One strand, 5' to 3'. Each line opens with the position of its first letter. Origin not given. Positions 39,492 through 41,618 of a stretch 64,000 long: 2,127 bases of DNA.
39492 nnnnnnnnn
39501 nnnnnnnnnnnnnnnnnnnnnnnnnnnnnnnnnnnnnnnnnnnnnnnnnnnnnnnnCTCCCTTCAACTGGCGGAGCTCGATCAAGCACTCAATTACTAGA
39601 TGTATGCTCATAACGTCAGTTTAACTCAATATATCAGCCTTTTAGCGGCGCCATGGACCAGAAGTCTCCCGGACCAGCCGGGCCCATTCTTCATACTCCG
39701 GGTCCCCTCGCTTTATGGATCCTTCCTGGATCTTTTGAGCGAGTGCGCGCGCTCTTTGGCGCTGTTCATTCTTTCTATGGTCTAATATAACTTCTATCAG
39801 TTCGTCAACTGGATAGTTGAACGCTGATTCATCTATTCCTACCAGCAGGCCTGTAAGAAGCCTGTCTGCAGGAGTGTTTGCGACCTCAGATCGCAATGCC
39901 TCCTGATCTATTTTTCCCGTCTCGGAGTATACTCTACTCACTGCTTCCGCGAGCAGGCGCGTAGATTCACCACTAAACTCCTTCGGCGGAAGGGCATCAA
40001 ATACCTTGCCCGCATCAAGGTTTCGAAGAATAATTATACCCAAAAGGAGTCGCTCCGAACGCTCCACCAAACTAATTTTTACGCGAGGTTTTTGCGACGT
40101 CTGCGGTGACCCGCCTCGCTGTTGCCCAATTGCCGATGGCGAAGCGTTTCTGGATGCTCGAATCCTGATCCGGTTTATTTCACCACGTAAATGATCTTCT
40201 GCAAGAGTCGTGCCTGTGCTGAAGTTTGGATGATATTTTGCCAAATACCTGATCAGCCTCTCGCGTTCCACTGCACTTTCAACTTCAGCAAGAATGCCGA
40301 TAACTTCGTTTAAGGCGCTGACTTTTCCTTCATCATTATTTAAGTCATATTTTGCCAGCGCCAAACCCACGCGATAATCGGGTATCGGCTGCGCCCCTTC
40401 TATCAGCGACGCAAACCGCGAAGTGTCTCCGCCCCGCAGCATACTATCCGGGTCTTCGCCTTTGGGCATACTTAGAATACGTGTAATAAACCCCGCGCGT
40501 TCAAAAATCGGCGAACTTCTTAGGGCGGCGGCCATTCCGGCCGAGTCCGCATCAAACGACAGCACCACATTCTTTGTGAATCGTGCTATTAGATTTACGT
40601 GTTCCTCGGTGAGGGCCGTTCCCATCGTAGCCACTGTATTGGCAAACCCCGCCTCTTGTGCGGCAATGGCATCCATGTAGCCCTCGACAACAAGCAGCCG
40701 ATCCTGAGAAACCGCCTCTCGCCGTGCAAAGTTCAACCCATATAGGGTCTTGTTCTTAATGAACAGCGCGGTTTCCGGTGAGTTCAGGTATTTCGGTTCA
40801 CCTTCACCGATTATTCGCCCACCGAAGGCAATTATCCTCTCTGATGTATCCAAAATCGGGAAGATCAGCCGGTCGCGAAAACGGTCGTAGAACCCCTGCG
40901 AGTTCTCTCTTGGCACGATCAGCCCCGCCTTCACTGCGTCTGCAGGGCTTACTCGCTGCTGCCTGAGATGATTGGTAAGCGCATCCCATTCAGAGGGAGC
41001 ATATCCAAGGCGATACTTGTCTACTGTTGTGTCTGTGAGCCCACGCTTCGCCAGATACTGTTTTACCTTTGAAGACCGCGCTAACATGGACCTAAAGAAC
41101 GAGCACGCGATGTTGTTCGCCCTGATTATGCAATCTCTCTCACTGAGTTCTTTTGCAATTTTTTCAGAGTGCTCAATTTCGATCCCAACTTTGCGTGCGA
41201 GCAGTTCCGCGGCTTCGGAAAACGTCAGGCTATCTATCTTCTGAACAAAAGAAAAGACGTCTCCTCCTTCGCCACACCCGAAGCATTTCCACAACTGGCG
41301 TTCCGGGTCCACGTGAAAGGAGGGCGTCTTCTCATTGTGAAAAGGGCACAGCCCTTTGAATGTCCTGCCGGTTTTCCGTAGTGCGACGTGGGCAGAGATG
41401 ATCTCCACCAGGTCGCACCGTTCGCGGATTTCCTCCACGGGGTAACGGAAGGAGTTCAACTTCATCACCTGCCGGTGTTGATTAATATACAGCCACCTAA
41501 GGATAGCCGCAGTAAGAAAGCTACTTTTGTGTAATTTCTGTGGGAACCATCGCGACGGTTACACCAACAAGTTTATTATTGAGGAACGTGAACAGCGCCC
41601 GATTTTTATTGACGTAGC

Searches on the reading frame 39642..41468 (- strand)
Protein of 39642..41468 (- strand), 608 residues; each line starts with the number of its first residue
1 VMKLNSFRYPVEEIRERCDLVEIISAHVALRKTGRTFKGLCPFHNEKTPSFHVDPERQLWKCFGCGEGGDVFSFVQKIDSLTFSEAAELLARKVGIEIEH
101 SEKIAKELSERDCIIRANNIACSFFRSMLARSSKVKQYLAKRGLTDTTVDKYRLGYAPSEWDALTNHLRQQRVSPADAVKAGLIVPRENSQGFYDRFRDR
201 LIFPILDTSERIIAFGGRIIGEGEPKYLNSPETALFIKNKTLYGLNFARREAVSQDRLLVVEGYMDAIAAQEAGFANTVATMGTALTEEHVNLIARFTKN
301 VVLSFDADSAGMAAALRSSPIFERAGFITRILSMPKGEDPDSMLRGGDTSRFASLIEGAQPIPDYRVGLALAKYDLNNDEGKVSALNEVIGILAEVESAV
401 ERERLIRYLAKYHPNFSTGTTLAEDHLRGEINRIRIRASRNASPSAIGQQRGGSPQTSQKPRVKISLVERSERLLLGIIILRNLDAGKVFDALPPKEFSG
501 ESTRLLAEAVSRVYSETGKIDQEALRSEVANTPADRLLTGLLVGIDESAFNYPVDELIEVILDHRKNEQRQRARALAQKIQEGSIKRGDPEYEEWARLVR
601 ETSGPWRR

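Call 55: search_protein_families(library=pfam, proteins=[window:39642-41468:-], max_evalue=0.00001)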
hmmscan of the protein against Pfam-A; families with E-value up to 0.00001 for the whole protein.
window:39642-41468:- (608 aa): 7 families
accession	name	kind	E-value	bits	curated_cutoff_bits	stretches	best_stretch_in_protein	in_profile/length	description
PF08275.17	DNAG_N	-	1.4e-40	138.7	26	1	124-248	1-127/128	DNA primase catalytic core, N-terminal domain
PF01807.25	Zn_ribbon_DnaG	-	4.7e-35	119.8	24.9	1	11-101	6-96/98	CHC2 zinc finger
PF13155.12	Toprim_2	-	1.4e-22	80.3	22.1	1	260-343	2-87/88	Toprim-like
PF13662.12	Toprim_4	-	8.2e-17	61.6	25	1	257-320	2-72/85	Toprim domain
PF01751.28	Toprim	-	2e-13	50.7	23.1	1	258-328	2-90/96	Toprim domain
PF10410.14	DnaB_bind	-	1.4e-10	41.7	20.6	1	365-411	3-49/56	DnaB-helicase binding domain of primase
PF13362.12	Toprim_3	-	2.8e-08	34.5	27.2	1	258-345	2-90/95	Toprim domain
